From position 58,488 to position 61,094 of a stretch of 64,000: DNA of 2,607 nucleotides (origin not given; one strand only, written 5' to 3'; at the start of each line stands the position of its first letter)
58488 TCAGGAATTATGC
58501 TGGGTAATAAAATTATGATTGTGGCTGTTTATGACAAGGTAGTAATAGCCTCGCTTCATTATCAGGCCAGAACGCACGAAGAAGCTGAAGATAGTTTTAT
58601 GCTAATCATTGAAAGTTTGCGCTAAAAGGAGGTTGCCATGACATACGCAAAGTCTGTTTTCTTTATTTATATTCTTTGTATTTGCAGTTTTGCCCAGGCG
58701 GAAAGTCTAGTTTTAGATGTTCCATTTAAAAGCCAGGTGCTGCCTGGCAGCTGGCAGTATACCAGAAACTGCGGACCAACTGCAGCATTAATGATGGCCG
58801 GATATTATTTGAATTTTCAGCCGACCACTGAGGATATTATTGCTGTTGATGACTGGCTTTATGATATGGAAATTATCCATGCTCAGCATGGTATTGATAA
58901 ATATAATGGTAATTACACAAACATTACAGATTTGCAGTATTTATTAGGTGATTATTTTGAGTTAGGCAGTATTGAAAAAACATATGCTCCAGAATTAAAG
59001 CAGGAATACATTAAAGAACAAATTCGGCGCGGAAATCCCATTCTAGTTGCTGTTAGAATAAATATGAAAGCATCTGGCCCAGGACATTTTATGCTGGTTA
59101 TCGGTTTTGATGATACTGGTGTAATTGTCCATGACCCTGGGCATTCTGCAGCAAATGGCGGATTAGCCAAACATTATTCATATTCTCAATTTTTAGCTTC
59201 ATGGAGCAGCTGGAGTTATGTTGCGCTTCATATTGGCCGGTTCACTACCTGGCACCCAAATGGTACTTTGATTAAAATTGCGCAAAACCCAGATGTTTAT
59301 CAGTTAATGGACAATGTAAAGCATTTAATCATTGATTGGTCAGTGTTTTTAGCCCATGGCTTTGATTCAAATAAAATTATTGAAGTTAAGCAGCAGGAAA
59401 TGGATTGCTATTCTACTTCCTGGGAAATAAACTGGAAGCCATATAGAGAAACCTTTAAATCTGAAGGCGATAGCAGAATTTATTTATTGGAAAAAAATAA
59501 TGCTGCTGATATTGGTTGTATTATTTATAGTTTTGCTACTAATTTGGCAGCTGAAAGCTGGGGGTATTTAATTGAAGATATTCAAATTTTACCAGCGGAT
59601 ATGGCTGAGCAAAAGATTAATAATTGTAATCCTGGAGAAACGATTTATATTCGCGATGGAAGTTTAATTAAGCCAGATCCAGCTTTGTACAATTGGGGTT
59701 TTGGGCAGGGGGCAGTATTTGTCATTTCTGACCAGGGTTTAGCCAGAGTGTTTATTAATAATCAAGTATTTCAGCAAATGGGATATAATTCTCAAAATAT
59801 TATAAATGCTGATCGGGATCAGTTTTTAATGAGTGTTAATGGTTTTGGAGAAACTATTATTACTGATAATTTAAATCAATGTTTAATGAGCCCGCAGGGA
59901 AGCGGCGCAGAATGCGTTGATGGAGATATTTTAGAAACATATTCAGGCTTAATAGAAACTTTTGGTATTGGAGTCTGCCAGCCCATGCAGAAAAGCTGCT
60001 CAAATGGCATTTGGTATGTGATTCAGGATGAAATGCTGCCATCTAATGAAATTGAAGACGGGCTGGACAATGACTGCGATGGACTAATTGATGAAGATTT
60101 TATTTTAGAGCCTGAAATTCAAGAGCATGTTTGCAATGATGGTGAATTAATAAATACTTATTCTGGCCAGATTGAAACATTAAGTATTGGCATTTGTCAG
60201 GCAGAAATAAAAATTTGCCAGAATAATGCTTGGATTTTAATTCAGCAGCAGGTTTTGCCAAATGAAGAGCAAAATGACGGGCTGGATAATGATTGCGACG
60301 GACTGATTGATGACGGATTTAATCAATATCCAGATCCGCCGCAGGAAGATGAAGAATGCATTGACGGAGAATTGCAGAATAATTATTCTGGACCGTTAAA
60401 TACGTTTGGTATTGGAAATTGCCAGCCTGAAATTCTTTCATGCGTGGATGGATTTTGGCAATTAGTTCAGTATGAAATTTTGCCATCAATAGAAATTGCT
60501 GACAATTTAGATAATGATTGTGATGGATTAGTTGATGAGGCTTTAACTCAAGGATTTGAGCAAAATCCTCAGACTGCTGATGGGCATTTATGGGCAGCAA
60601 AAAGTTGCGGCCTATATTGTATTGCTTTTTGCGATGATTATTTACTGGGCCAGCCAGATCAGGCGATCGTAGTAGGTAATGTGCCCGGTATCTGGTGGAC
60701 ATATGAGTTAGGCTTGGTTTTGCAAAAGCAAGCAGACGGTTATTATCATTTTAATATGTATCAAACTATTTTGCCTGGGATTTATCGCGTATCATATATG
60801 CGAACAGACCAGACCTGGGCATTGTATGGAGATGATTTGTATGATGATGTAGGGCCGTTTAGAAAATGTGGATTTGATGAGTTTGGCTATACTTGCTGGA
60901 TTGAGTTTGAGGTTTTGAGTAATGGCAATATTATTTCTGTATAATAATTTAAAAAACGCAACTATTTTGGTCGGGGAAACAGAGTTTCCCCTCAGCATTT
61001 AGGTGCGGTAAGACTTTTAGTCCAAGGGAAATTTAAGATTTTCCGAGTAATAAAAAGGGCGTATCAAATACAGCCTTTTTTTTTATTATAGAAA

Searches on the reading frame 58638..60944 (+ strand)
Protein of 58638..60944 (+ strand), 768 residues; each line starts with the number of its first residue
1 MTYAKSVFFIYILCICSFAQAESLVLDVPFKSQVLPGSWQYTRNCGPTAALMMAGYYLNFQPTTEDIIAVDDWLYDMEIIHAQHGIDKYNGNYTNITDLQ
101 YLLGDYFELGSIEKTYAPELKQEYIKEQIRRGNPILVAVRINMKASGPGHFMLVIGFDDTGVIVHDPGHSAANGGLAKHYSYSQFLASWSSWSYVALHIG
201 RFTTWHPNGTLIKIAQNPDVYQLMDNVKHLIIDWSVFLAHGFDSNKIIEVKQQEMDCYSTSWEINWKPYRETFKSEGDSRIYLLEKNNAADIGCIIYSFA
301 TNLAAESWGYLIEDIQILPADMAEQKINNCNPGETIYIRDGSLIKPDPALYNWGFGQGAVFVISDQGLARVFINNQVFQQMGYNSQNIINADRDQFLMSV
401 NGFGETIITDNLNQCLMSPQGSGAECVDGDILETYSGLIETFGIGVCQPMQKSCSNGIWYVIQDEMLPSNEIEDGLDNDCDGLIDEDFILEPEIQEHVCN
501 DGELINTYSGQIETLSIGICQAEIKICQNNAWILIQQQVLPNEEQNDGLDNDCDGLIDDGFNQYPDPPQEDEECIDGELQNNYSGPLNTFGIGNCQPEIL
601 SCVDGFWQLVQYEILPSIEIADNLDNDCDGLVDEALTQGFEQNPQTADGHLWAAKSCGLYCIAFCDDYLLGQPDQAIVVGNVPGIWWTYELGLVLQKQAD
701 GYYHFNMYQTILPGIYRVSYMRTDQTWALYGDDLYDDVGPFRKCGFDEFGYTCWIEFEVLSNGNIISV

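Call 24: search_protein_families(library=pfam, proteins=[window:58638-60944:+], max_evalue=0.01)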
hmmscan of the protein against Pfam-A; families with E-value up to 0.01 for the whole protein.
window:58638-60944:+ (768 aa): 2 families
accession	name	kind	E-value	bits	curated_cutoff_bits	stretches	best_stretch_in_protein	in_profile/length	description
PF13529.12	Peptidase_C39_2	-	5.4e-13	50.2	24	1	26-167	1-142/143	Peptidase_C39 like family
PF11617.13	Cu-binding_MopE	-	0.0031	18.2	27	0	619-634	15-30/30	Putative metal-binding motif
